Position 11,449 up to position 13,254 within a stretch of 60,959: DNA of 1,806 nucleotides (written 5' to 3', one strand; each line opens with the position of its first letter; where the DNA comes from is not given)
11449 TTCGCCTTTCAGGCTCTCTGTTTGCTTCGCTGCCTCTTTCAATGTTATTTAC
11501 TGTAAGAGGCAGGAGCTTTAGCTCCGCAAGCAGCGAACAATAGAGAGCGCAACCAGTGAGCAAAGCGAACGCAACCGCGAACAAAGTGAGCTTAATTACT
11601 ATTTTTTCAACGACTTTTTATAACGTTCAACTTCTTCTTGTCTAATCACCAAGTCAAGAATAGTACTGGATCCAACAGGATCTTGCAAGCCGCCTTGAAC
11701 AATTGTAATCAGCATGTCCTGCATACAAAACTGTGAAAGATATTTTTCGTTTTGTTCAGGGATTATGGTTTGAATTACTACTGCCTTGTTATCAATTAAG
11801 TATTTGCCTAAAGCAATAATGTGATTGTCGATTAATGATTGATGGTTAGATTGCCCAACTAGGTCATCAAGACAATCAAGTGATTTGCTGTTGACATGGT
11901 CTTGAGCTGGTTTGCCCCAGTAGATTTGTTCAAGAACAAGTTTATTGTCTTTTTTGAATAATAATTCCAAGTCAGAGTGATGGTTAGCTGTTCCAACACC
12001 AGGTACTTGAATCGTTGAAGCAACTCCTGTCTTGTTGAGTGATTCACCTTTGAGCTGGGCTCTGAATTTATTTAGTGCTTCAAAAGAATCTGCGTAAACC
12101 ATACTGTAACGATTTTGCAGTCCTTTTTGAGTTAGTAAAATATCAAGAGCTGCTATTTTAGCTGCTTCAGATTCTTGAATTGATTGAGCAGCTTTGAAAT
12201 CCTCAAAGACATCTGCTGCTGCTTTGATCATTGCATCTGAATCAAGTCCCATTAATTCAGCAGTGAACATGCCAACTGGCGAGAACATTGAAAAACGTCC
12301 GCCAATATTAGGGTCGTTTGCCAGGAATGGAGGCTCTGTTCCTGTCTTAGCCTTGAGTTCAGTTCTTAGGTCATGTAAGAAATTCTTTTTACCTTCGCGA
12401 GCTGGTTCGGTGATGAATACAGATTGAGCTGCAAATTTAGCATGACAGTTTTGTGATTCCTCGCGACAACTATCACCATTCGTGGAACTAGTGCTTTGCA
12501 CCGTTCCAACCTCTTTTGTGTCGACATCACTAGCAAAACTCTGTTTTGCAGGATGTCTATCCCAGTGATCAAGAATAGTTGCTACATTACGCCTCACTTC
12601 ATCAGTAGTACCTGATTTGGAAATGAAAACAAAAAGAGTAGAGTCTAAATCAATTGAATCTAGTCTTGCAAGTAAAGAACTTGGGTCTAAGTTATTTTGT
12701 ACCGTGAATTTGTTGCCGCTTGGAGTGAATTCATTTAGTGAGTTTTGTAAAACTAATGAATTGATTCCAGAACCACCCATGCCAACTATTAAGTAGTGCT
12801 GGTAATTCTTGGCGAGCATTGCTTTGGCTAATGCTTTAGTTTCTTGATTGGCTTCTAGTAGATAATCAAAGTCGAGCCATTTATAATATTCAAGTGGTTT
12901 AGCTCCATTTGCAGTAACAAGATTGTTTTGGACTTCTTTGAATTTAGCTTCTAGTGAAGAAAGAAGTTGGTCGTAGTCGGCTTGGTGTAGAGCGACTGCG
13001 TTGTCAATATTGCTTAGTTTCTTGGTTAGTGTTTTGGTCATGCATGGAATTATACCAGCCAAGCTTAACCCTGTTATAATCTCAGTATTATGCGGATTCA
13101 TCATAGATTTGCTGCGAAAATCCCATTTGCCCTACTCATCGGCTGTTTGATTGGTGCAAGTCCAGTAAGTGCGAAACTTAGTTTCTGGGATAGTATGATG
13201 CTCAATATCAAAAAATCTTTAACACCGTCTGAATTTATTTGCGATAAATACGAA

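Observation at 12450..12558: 111-nt MITE-like family that sits in frame inside coding sequence (RPE-like), including inside pgi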

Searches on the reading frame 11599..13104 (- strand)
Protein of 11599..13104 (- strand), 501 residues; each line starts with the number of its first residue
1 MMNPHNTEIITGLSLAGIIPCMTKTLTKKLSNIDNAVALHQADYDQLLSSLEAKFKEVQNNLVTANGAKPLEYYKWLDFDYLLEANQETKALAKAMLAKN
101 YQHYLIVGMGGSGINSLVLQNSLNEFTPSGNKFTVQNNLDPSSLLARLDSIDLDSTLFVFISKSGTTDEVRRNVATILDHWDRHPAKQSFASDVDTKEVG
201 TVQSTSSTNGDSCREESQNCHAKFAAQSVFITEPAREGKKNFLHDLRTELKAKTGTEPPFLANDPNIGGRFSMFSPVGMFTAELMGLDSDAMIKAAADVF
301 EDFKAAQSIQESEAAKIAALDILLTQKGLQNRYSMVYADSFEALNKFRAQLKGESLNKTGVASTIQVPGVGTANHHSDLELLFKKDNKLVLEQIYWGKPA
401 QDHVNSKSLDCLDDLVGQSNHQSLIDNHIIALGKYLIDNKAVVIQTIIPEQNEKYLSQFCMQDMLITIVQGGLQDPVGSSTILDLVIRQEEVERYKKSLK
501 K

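Call 9: search_protein_families(library=pfam, proteins=[window:11599-13104:-], max_evalue=0.01)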
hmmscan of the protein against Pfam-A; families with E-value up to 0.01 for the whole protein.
window:11599-13104:- (501 aa): 2 families
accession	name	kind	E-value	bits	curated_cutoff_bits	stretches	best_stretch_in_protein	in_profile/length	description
PF00342.24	PGI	-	1.7e-11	43.9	22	1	97-180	92-174/486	Phosphoglucose isomerase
PF04286.17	DUF445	-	0.0096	16.3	33.8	0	409-471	126-190/368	Protein of unknown function (DUF445)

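Call 18: find_homologous_proteins(query=window:11599-13104:-, max_evalue=0.00001)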
Query window:11599-13104:- (501 aa): 211 proteins with E <= 0.00001 among 8000 candidates; the best 120 are listed.
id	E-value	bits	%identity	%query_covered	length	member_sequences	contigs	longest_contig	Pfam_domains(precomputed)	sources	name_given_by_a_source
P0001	0.0e+0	1114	100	100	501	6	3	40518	PF00342.25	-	-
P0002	4.6e-271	918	89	96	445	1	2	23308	PF00342.25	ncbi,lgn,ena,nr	ncbi:MAG: hypothetical protein O3C63_07070 [Cyanobacteria bacterium]|nr:hypothetical protein [Cyanob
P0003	1.9e-223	761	73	96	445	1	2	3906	PF00342.25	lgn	-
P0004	2.7e-203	694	69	96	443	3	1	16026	PF00342.25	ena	-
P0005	2.0e-182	625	60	95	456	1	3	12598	PF00342.25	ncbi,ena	-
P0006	5.4e-178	611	60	95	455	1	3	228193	PF00342.25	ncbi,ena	-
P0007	1.7e-177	609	60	96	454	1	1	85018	PF00342.25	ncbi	-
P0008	4.8e-172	591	59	96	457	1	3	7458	PF00342.25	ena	-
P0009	8.9e-168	577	58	96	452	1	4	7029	PF00342.25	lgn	-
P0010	5.4e-161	555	56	96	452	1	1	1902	PF00342.25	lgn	-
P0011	7.7e-152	525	55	96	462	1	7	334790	PF00342.25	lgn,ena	-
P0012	2.3e-145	503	51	95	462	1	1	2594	PF00342.25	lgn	-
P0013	8.6e-145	501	51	96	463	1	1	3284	PF00342.25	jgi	jgi:glucose-6-phosphate isomerase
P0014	7.4e-144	498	55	96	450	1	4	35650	PF00342.25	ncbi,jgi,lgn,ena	jgi:glucose-6-phosphate isomerase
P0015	8.1e-144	498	54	94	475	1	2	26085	PF00342.25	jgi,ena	jgi:glucose-6-phosphate isomerase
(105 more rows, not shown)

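Call 21: find_encoding_contigs(protein=P0002, flank=10000, max_places=4)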
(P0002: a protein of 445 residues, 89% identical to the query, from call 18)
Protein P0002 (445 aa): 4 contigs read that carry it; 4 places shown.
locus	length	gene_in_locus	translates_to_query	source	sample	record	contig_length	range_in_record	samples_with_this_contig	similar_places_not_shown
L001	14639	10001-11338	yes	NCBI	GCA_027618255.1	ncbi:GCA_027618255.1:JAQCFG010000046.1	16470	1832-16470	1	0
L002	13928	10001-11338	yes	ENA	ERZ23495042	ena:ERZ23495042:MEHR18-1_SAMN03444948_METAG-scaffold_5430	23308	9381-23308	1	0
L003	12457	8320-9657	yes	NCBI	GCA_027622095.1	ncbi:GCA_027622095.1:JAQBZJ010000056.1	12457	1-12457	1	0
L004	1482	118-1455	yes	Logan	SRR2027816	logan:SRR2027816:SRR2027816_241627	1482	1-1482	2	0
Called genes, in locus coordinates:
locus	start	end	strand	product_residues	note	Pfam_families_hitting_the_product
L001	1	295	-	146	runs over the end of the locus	PF04536:TPM_phosphatase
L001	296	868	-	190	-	PF04011:LemA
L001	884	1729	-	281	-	-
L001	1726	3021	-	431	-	PF00202:Aminotran_3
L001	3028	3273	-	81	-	PF00550:PP-binding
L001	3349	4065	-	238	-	PF00106:adh_short, PF01370:Epimerase (weak), PF08659:KR, PF23441:SDR, PF13561:adh_short_C2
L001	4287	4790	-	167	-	PF01668:SmpB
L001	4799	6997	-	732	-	-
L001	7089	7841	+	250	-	PF13085:Fer2_3, PF13187:Fer4_9 (faint), PF12838:Fer4_7 (faint), PF13183:Fer4_8, PF13534:Fer4_17 (weak)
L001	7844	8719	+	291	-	PF00528:BPD_transp_1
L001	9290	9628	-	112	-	-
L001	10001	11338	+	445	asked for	PF00342:PGI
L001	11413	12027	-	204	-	-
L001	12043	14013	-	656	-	PF02597:ThiS (weak), PF02824:TGS, PF07973:tRNA_SAD, PF00587:tRNA-synt_2b, PF03129:HGTP_anticodon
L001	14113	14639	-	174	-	?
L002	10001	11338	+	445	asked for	PF00342:PGI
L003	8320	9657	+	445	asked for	PF00342:PGI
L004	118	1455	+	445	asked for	PF00342:PGI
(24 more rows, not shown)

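Call 42: find_related_loci(query=A3, collection=genome_contigs, flank=10000)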
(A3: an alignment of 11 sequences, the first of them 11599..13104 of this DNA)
Query A3 (501 aa) in genome_contigs; peptide patterns used: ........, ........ (x = any residue, [..] = any of these).
88 stretches matched a pattern; 32 encode a relative of the query (tblastn E <= 1e-3); 30 distinct loci.
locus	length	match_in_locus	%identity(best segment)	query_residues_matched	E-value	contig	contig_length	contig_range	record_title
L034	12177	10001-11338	69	19-501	0e+0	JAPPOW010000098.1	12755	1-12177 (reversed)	MAG: Candidatus Melainabacteria bacterium isolate SB9156_S5_bin_14 NODE_1054_length_12755_cov_11.9682, whole genome shot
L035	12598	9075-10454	61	18-501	0e+0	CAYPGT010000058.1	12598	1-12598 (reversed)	MAG TPA_asm: uncultured Gammaproteobacteria bacterium isolate SRP150892_co2_480 genome assembly, contig: NODE_7455_lengt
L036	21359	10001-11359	60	25-501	0e+0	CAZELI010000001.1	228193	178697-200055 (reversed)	MAG TPA_asm: uncultured Gammaproteobacteria bacterium isolate SRP150892_co2_243 genome assembly, contig: NODE_33_length_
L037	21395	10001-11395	60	13-501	0e+0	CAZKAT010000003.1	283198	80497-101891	MAG TPA_asm: uncultured Gammaproteobacteria bacterium isolate SRP150892_co1_169 genome assembly, contig: NODE_13_length_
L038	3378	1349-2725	52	6-500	7e-164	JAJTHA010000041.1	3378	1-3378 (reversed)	MAG: Candidatus Caenarcanales bacterium isolate CoA8N_V22.1 k141_2103705_flag_0_multi_17_0000_len_3378, whole genome sho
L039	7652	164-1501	53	32-501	3e-153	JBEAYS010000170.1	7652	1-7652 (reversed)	MAG: Cyanobacteriota bacterium isolate NASQAN2011_332_B_bin.3 scaffold_1054622, whole genome shotgun sequence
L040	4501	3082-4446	51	23-501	2e-156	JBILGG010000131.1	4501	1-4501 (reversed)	MAG: Candidatus Caenarcanales bacterium isolate ME2016-09-23_3300044730_group7_bin30 Rohwer_bin1400_scaffold_29218_c2, w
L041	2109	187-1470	54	43-500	8e-164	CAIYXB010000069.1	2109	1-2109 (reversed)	uncultured bacterium isolate Loclat_bin-07551 genome assembly, contig: bin-07551:069/256, whole genome shotgun sequence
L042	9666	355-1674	52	18-499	3e-152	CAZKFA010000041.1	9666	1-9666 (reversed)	MAG TPA_asm: uncultured Gammaproteobacteria bacterium isolate SRP150892_co1_172 genome assembly, contig: NODE_7438_lengt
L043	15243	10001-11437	51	4-501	8e-151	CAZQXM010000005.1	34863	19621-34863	MAG TPA_asm: uncultured Gammaproteobacteria bacterium isolate SRP150892_co2_5 genome assembly, contig: NODE_1505_length_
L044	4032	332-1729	50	21-501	2e-154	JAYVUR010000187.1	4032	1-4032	MAG: Candidatus Melainabacteria bacterium isolate GL75_DN_concoct_47 GL75_DN_concoct_47_186, whole genome shotgun sequen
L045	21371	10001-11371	51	19-500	1e-143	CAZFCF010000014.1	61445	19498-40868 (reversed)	MAG TPA_asm: uncultured Gammaproteobacteria bacterium isolate SRP150892_co2_242 genome assembly, contig: NODE_501_length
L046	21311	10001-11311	52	45-501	5e-139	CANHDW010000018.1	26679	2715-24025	MAG: Candidatus Caenarcaniphilales bacterium isolate RE-15aug16-7 genome assembly, contig: RE-15aug16-C1930, whole genom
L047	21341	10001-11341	49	18-495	1e-138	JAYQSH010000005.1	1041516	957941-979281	MAG: bacterium isolate SD3109_NP_metabta_bins_sspec.tsv.297 contig_20777_pilon, whole genome shotgun sequence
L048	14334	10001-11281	53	52-501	2e-138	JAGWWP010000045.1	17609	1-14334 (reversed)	MAG: Cyanobacteria bacterium REEB446 contig-150_5868, whole genome shotgun sequence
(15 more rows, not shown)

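Call 55: search_solved_structures(query=window:11602-13041:-, max_evalue=0.001, show_alignments=1)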
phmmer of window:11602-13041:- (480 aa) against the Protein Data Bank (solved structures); distinct sequences matched with E-value up to 0.001: 26.
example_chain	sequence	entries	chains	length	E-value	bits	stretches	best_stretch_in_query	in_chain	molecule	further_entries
2q8n_A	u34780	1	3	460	2.6e-18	69.5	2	241-367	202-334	Glucose-6-phosphate isomerase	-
1zzg_A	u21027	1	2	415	1.1e-15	60.9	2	243-363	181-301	glucose-6-phosphate isomerase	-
1b0z_A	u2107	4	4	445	7.3e-09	38.4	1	243-338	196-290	PROTEIN (PHOSPHOGLUCOSE ISOMERASE) | PHOSPHOGLUCOSE ISOMERASE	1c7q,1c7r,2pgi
7e76_A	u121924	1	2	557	3.2e-08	36.3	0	246-337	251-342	Glucose-6-phosphate isomerase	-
3ff1_A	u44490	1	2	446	5.5e-08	35.5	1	233-339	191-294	Glucose-6-phosphate isomerase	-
7nss_A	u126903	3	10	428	5.8e-08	35.5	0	245-373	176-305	Glucose-6-phosphate isomerase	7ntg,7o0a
2wu8_A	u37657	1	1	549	1.7e-07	34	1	82-157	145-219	GLUCOSE-6-PHOSPHATE ISOMERASE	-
1gzd_A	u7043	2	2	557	1.3e-06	31.1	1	77-167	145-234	GLUCOSE-6-PHOSPHATE ISOMERASE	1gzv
3ifs_A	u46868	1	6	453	1.5e-06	30.8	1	242-338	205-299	Glucose-6-phosphate isomerase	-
6xuh_A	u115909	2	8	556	1.9e-06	30.5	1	77-167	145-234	Glucose-6-phosphate isomerase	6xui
1iat_A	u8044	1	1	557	1.9e-06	30.5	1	77-167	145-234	PHOSPHOGLUCOSE ISOMERASE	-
1iri_A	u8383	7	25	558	1.9e-06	30.5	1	77-167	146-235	autocrine motility factor | glucose phosphate isomerase | Glucose-6-phosphate isomerase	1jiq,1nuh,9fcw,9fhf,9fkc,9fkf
1jlh_A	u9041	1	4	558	1.9e-06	30.4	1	77-167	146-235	phosphoglucose isomerase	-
3ljk_A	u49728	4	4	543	2.6e-06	30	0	81-165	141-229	Glucose-6-phosphate isomerase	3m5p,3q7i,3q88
4qfh_A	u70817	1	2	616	3.9e-06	29.4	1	73-156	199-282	Glucose-6-phosphate isomerase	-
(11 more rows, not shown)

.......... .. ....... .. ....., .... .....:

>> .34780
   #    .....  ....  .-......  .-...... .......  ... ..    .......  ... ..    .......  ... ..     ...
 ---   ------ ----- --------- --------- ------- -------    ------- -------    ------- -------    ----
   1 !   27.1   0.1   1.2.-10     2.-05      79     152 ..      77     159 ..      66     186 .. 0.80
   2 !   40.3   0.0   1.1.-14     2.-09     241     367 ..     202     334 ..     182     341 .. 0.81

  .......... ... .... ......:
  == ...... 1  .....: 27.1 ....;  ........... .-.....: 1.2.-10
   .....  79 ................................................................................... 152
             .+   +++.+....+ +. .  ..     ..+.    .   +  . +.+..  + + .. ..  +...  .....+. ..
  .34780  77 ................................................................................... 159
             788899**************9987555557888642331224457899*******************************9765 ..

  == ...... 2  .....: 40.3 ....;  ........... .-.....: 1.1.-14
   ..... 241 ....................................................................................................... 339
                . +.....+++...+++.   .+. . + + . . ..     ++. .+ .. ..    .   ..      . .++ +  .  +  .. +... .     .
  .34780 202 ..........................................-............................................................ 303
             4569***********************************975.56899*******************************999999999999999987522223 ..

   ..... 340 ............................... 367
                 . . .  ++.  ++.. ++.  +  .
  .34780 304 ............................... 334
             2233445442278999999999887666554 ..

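Call 63: predict_structure(alignment_id=A8)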
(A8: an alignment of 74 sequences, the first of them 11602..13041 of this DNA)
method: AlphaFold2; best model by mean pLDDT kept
length: 480 residues; sequences in the alignment: 74
mean_pLDDT: 92.3   pTM: 0.91
mean pLDDT of the five models: 92.3, 92.2, 91.4, 91.2, 90.8
residues with pLDDT >= 90: 407; 70-90: 37; 50-70: 21; < 50: 15
segments of 3 or more residues with pLDDT < 50: 1-3, 169-172, 185-187
pLDDT, mean of each block of 10 residues (from residue 1): 65 97 98 98 95 98 98 97 96 96 84 93 96 97 93 96 69 50 50 74 98 95 98 98 96 98 97 98 98 98 98 96 96 95 94 90 93 97 97 97 97 96 97 98 98 98 93 88
secondary structure, 60 per line:
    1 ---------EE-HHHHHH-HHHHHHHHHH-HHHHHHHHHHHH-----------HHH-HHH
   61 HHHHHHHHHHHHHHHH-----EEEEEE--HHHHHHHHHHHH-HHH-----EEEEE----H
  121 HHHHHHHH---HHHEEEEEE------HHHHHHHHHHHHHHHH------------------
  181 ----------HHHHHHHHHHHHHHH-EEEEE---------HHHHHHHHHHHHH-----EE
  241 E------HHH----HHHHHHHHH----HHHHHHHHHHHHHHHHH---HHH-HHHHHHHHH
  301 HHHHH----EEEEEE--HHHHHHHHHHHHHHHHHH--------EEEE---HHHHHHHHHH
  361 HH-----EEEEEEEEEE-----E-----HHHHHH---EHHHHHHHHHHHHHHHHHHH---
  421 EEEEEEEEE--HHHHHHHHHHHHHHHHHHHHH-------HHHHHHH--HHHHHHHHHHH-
elements in order: H13-18 H20-29 H31-42 H58-76 E82-87 H90-101 E111-115 H120-128 E135-140 H147-162 H191-205 E207-211 H221-233 E239-241 H255-263 H268-284 H292-305 E310-315 H318-335 E344-347 H351-362 E368-377 H389-394 H399-417 E421-429 H432-452 H460-466 H469-479
